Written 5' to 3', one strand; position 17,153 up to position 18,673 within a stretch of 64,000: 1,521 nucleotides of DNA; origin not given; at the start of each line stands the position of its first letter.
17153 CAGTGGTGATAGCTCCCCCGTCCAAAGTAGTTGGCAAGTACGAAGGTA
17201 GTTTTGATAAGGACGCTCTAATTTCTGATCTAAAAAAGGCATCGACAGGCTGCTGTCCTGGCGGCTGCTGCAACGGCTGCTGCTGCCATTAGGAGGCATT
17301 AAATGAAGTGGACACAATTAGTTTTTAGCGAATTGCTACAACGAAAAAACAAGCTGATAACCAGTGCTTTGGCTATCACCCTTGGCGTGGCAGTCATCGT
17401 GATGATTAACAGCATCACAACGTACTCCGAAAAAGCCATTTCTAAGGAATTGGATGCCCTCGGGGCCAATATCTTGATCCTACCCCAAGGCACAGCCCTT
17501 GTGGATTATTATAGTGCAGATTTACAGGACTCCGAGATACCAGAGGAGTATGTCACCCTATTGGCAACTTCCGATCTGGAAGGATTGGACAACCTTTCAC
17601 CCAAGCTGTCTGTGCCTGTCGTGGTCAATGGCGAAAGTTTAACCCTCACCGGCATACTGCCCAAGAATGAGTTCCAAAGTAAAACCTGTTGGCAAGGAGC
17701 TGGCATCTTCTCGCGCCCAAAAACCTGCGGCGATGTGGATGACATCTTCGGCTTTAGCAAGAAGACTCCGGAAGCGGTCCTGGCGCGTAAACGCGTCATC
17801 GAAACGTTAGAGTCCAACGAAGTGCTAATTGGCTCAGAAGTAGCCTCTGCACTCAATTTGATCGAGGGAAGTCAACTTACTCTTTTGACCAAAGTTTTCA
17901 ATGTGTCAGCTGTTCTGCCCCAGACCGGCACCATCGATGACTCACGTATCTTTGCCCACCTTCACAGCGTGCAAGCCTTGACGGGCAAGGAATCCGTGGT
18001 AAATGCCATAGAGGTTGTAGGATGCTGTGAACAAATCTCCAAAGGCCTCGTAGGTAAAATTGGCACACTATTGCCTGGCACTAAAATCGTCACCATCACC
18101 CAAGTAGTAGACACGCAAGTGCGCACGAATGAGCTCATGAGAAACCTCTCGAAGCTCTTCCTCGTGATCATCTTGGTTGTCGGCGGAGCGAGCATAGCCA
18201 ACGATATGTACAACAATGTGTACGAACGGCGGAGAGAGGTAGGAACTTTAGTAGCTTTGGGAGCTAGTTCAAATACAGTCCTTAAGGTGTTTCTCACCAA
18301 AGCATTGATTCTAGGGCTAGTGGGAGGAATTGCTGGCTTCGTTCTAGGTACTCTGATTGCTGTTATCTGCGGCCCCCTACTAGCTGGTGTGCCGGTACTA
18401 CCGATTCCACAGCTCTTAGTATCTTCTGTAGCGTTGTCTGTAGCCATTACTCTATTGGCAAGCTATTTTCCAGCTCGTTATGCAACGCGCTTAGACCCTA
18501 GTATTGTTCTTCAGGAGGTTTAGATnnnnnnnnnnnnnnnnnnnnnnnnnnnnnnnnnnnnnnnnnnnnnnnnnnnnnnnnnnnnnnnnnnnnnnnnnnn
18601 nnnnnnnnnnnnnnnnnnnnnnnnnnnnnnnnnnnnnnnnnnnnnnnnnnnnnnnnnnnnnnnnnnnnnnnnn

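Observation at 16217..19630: ArsR-controlled operon: exported poly-Cys double thioredoxin-like protein, MacB/FtsX-type ABC pair, and a convergent cytosolic His/Cys-rich protein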

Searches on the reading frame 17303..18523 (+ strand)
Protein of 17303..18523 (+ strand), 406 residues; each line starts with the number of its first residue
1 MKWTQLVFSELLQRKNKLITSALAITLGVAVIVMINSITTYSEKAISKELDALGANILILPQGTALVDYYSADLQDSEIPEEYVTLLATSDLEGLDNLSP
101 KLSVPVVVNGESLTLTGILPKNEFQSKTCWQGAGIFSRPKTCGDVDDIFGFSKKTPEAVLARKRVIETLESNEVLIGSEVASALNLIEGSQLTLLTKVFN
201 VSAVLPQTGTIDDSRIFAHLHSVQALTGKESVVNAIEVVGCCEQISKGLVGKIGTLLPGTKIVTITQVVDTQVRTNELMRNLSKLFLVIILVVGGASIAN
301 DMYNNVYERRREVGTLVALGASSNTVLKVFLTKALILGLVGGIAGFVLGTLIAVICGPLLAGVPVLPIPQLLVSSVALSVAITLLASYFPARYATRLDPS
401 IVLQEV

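Call 3: search_protein_families(library=pfam, proteins=[window:17303-18523:+], max_evalue=0.1)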
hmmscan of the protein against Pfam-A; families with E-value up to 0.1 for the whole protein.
window:17303-18523:+ (406 aa): 2 families
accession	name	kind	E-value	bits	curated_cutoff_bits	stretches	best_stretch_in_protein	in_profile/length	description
PF02687.27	FtsX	-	1.1e-17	64.6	25.5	1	285-399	2-120/120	FtsX-like permease C-terminal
PF12704.14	MacB_PCD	-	1.8e-10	41.9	27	1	20-229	3-181/207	MacB-like periplasmic core domain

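Call 4: search_protein_families(library=ncbifam, proteins=[window:17303-18523:+], max_evalue=0.1)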
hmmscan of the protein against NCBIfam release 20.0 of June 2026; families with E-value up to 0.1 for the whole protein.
window:17303-18523:+ (406 aa): 9 families
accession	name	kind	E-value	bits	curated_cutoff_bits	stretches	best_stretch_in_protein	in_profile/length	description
NF007826.0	PRK10535.1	equivalog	1.8e-19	69.5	966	1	265-400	507-642/648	macrolide ABC transporter ATP-binding protein/permease MacB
TIGR03434.1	ADOP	subfamily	9.5e-18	63.7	622.3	1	251-404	649-801/803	ADOP family duplicated permease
TIGR02212.1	lolCE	equivalog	2.6e-15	56.3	362.45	1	166-404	135-409/411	lipoprotein-releasing ABC transporter permease subunit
NF008357.0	PRK11146.1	exception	9.1e-10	37.9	439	2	198-372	186-361/414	lipoprotein-releasing ABC transporter permease subunit LolE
NF008076.0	PRK10814.1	exception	1.2e-07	31.1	473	1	278-400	262-393/399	lipoprotein-releasing ABC transporter permease subunit LolC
TIGR02213.1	lolE_release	exception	7.1e-07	28.4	540.35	1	200-374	185-360/411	lipoprotein-releasing ABC transporter permease subunit LolE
TIGR00439.2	FtsX_Gneg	equivalog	0.0012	18.1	255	1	281-384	165-271/292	permease-like cell division protein FtsX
TIGR01185.1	devC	equivalog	0.0021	17.1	290.35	1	288-353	266-331/380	ABC transporter permease DevC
NF038347.1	FtsX_Gpos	exception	0.0025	17.2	225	1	266-347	154-235/296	permease-like cell division protein FtsX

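Call 42: find_homologous_proteins(query=window:17303-18520:+, max_evalue=1e-60)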
Query window:17303-18520:+ (406 aa): 2189 proteins with E <= 1e-60 among 8000 candidates; the best 120 are listed.
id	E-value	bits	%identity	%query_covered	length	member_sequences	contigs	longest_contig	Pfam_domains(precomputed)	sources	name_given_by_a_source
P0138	5.0e-251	850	100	100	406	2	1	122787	PF02687.28,PF12704.15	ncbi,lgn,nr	ncbi:MAG: ABC transporter permease [Chlamydiales bacterium]|nr:ABC transporter permease [Chlamydiale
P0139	3.8e-195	666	75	100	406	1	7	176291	PF02687.28,PF12704.15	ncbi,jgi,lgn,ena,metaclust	metaclust:\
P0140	4.4e-195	666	75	100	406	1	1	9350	PF02687.28,PF12704.15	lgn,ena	-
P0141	5.0e-195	666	75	100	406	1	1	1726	PF02687.28,PF12704.15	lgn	-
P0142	9.7e-195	665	75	100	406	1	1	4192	PF02687.28,PF12704.15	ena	-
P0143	1.0e-194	665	75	100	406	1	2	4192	PF02687.28,PF12704.15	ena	-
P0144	1.8e-194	664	75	100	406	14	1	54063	PF02687.28,PF12704.15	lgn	-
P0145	3.1e-194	663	74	100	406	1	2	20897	PF02687.28,PF12704.15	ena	-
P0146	3.1e-193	660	74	100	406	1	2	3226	PF02687.28,PF12704.15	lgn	-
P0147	5.4e-193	659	74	100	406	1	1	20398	PF02687.28,PF12704.15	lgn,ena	-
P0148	8.4e-193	658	74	100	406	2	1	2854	PF02687.28,PF12704.15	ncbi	-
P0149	9.7e-193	658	75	100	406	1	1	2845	PF02687.28,PF12704.15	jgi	jgi:putative ABC transport system permease protein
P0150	2.9e-192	657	74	100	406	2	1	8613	PF02687.28,PF12704.15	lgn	-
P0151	4.2e-192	656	74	100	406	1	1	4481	PF02687.28,PF12704.15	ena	-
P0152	9.8e-192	655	73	100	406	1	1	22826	PF02687.28,PF12704.15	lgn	-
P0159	1.1e-190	651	74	100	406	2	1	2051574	PF02687.28,PF12704.15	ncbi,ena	-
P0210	1.5e-181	621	69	100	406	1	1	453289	PF02687.28,PF12704.15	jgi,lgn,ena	-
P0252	5.9e-161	554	63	100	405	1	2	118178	PF02687.28,PF12704.15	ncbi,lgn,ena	-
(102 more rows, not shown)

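Call 55: predict_structure(alignment_id=A3)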
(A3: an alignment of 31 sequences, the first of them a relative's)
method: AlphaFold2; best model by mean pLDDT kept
length: 406 residues; sequences in the alignment: 31
mean_pLDDT: 73.6   pTM: 0.50
mean pLDDT of the five models: 73.6, 63.6, 55.9, 54.1, 52.4
residues with pLDDT >= 90: 15; 70-90: 264; 50-70: 78; < 50: 49
segments of 3 or more residues with pLDDT < 50: 50-52, 126-165, 269-272
pLDDT, mean of each block of 10 residues (from residue 1): 62 70 83 85 62 65 78 76 79 69 86 85 50 38 38 37 54 86 88 88 75 83 85 80 64 82 62 58 71 78 78 74 82 87 91 85 80 88 86 79 65
secondary structure, 60 per line:
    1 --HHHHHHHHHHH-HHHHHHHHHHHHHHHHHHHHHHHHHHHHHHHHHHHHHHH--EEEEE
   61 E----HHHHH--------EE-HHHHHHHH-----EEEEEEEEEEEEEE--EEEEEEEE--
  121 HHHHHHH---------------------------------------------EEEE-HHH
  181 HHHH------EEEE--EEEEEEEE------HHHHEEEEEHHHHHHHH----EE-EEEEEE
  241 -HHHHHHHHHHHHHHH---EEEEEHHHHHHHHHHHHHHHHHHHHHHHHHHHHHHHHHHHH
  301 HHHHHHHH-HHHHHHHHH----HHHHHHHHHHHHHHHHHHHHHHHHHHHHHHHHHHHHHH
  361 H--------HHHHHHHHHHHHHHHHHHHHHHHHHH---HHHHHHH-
elements in order: H3-13 H15-53 E56-61 H66-70 H82-89 E95-108 E111-118 H121-127 E173-176 H178-184 E191-194 E197-204 H211-214 E215-219 H220-227 E235-240 H242-256 E260-264 H265-308 H310-318 H323-361 H370-395 H399-405

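Call 56: search_solved_structures(query=A3, max_evalue=0.001)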
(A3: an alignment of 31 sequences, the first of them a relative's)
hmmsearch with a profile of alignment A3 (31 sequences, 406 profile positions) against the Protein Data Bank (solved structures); distinct sequences matched with E-value up to 0.001: 14.
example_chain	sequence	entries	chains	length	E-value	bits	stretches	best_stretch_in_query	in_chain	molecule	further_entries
5lil_A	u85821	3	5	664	3.4e-23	85.3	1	268-404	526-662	Macrolide export ATP-binding/permease protein MacB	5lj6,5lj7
5nik_J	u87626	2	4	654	3.7e-22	81.9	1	268-403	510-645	Macrolide export ATP-binding/permease protein MacB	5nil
5gko_A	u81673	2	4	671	9.1e-21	77.3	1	268-404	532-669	Macrolide export ATP-binding/permease protein MacB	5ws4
5xu1_M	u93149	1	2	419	7.7e-17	64.3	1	276-404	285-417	ABC transporter permeae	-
9w37_A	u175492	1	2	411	1.9e-11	46.6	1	277-404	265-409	LolF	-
7arh_E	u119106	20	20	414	2.1e-11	46.5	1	171-403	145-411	Lipoprotein-releasing system transmembrane protein LolE | Lipoprotein transporter subunit LolE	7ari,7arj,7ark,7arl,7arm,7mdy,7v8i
9w35_A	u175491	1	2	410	2.4e-11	46.3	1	277-404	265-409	LolF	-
9w2w_A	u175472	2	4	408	7.8e-11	44.6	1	277-403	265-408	LolF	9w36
7mdx_B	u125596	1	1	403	1.6e-10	43.5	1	171-400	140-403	Lipoprotein-releasing system transmembrane protein LolE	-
9rli_E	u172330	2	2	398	4.7e-10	42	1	277-403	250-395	Lipoprotein-releasing system transmembrane protein LolE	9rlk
9o9x_C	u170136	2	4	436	1.2e-09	40.6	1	277-404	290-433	ABC transporter permease YtrF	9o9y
7arh_C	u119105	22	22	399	4.8e-09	38.7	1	277-404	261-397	Lipoprotein-releasing ABC transporter permease subunit LolC | Lipo-releasing system transmembrane protein lolC | Lipoprotein-releasing system transmembrane prot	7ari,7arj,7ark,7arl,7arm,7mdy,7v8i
7mdx_A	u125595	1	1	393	6e-08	35.1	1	277-400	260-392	Lipoprotein-releasing system transmembrane protein LolC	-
8tzj_C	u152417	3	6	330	6.5e-05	25.1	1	281-367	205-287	Cell division protein FtsX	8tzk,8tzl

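Call 58: find_encoding_contigs(protein=P0159, flank=7000, max_places=1)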
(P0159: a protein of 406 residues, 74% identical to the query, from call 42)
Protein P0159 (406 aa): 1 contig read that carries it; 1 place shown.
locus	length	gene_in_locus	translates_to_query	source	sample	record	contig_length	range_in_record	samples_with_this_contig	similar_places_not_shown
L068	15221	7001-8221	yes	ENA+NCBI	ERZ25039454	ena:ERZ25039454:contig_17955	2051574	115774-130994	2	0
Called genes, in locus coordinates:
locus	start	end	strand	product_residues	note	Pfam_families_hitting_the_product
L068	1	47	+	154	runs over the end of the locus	-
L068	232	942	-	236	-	PF01965:DJ-1_PfpI, PF09825:BPL_N, PF07685:GATase_3 (weak)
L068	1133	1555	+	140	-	PF00717:Peptidase_S24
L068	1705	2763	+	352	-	PF00817:IMS, PF11799:IMS_C, PF13438:DUF4113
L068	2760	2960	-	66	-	-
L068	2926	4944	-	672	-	PF11924:IAT_beta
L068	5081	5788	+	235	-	PF13302:Acetyltransf_3, PF00583:Acetyltransf_1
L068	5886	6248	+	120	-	PF01022:HTH_5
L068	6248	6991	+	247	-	PF13848:Thioredoxin_6 (weak)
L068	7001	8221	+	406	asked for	PF12704:MacB_PCD, PF02687:FtsX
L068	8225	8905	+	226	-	PF02463:SMC_N (faint), PF00005:ABC_tran, PF13175:AAA_15 (faint), PF13304:AAA_21 (weak)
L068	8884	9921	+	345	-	PF01758:SBF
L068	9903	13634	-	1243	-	-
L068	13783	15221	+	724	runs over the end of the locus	PF05394:AvrB_AvrC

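Call 59: find_encoding_contigs(protein=P0210, flank=7000, max_places=1)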
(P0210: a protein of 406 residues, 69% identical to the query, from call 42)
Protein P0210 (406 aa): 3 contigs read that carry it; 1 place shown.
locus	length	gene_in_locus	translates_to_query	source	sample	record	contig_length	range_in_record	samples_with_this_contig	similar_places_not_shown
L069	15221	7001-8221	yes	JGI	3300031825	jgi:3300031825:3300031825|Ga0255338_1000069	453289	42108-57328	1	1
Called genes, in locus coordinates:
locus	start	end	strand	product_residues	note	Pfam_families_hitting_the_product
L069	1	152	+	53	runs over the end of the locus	-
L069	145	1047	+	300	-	PF02498:Bro-N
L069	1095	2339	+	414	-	-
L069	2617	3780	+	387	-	PF14690:Zn_ribbon_ISL3, PF13542:HTH_Tnp_ISL3, PF01610:DDE_Tnp_ISL3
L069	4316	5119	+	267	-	PF01135:PCMT, PF01209:Ubie_methyltran, PF13489:Methyltransf_23, PF13847:Methyltransf_31, PF08241:Methyltransf_11, PF08242:Methyltransf_12, PF13649:Methyltransf_25, PF05148:Methyltransf_8 (weak), +2 more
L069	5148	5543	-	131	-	PF01022:HTH_5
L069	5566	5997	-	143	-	PF01451:LMWPc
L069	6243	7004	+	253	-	-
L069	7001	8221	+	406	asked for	PF12704:MacB_PCD, PF02687:FtsX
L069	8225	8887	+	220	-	PF00005:ABC_tran, PF02463:SMC_N (weak), PF13304:AAA_21 (faint)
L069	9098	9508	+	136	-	PF13279:4HBT_2, PF03061:4HBT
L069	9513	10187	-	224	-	PF01381:HTH_3 (weak), PF00717:Peptidase_S24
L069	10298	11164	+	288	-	-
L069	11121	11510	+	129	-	-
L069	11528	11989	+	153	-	-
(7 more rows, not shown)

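Call 60: find_encoding_contigs(protein=P0252, flank=7000, max_places=1)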
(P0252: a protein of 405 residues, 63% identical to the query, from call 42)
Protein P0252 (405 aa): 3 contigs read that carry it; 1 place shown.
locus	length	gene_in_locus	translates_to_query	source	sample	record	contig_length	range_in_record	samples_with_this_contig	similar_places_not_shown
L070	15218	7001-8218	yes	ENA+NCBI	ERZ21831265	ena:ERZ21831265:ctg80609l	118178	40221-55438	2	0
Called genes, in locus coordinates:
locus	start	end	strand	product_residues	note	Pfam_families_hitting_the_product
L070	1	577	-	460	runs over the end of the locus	PF01609:DDE_Tnp_1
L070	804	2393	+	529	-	PF02310:B12-binding, PF19864:Radical_SAM_N2 (faint), PF04055:Radical_SAM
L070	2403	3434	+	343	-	PF00535:Glycos_transf_2, PF10111:Glyco_tranf_2_2 (weak)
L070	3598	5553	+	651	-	PF02449:Glyco_hydro_42 (faint), PF01373:Glyco_hydro_14 (weak)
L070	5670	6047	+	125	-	PF12840:HTH_20 (weak), PF01022:HTH_5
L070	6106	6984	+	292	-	PF13848:Thioredoxin_6 (weak)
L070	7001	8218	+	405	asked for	PF12704:MacB_PCD (weak), PF02687:FtsX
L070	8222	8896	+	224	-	PF00005:ABC_tran, PF02463:SMC_N (weak), PF13304:AAA_21 (faint)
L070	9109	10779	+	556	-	PF00920:ILVD_EDD_N, PF24877:ILV_EDD_C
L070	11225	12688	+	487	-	PF00078:RVT_1, PF08388:GIIM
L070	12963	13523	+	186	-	PF07508:Recombinase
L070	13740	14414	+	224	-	-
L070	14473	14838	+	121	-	-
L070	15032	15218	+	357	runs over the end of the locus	PF01571:GCV_T, PF08669:GCV_T_C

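Call 63: fold_search(model_id=the predicted structure, library=pdb)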
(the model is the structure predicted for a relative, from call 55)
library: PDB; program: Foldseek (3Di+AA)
matches with E <= 10: 239; with E <= 0.001: 60
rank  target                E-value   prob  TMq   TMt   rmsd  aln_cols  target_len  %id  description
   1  9rlc_E                5.0e-18  1.00  0.59  0.58   7.7       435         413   17  LolCDE complex with Lpp lipoprotein (released 2026-01-21)
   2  9rld_E                5.5e-18  1.00  0.60  0.59   7.7       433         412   18  LolCDE complex with Lpp lipoprotein (released 2026-01-21)
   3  5gko_A                1.7e-17  1.00  0.58  0.39   8.7       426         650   17  Crystal structure of tripartite-type ABC transporter, MacB from Acinetobacter baumannii (released 2017-11-15)
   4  9xro_E                1.1e-16  1.00  0.53  0.56   8.6       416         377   18  LolCDE in complex with SMT-738_3 (released 2026-03-18)
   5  5lil_A                2.9e-16  1.00  0.53  0.38   9.5       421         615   21  Structure of Aggregatibacter actinomycetemcomitans MacB bound to ATPyS (P21) (released 2017-11-15)
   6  5xu1_M                3.2e-16  1.00  0.52  0.54   9.7       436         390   19  Structure of a non-canonical ABC transporter from Streptococcus pneumoniae R6 (released 2018-01-24)
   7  7arh_E                5.9e-16  1.00  0.59  0.58   7.9       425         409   17  LolCDE in complex with lipoprotein (released 2021-04-07)
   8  9rli_E                1.8e-15  1.00  0.54  0.55   7.0       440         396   17  LolCDEdelta(235-252) complex with Pal lipoprotein (released 2026-01-21)
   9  5nik_J                2.1e-15  1.00  0.63  0.43   8.1       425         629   18  Structure of the MacAB-TolC ABC-type tripartite multidrug efflux pump (released 2017-05-24)
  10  5lil_B                2.1e-15  1.00  0.54  0.39   8.8       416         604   19  Structure of Aggregatibacter actinomycetemcomitans MacB bound to ATPyS (P21) (released 2017-11-15)
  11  5xu1_S                4.6e-15  1.00  0.47  0.50  10.4       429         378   18  Structure of a non-canonical ABC transporter from Streptococcus pneumoniae R6 (released 2018-01-24)
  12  5lj7_B                5.4e-15  1.00  0.54  0.40   8.8       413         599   19  Structure of Aggregatibacter actinomycetemcomitans MacB bound to ATP (P21) (released 2017-11-15)
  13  9rld_C                6.6e-15  1.00  0.45  0.46   8.7       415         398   18  LolCDE complex with Lpp lipoprotein (released 2026-01-21)
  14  5lj6                  1.2e-14  1.00  0.54  0.39   9.0       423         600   22  Structure of Aggregatibacter actinomycetemcomitans MacB bound to ATPyS (P6522) (released 2017-11-15)
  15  7arh_C                2.7e-14  1.00  0.43  0.44   9.8       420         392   18  LolCDE in complex with lipoprotein (released 2021-04-07)
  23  7w7a_B                1.0e-12  1.00  0.45  0.51   7.7       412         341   16  Heme exporter in complex with Mn-containing protoporphyrin IX, Mn-anomalous data (released 2022-06-22)
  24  7w7a_J                2.9e-12  1.00  0.45  0.51   7.8       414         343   16  Heme exporter in complex with Mn-containing protoporphyrin IX, Mn-anomalous data (released 2022-06-22)
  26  7w78_B                3.5e-12  1.00  0.40  0.43   8.8       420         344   15  Heme exporter HrtBA in complex with Mg-AMPPNP (released 2022-06-22)
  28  7w7a_D                8.6e-12  1.00  0.47  0.53   7.7       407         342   16  Heme exporter in complex with Mn-containing protoporphyrin IX, Mn-anomalous data (released 2022-06-22)
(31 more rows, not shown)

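Call 74: search_dna_similar(query=window:17303-18520:+, collection=plasmids, mode=protein, max_evalue=1e-40, max_rows=15)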
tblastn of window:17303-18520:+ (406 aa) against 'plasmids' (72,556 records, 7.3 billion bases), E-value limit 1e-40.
No match.
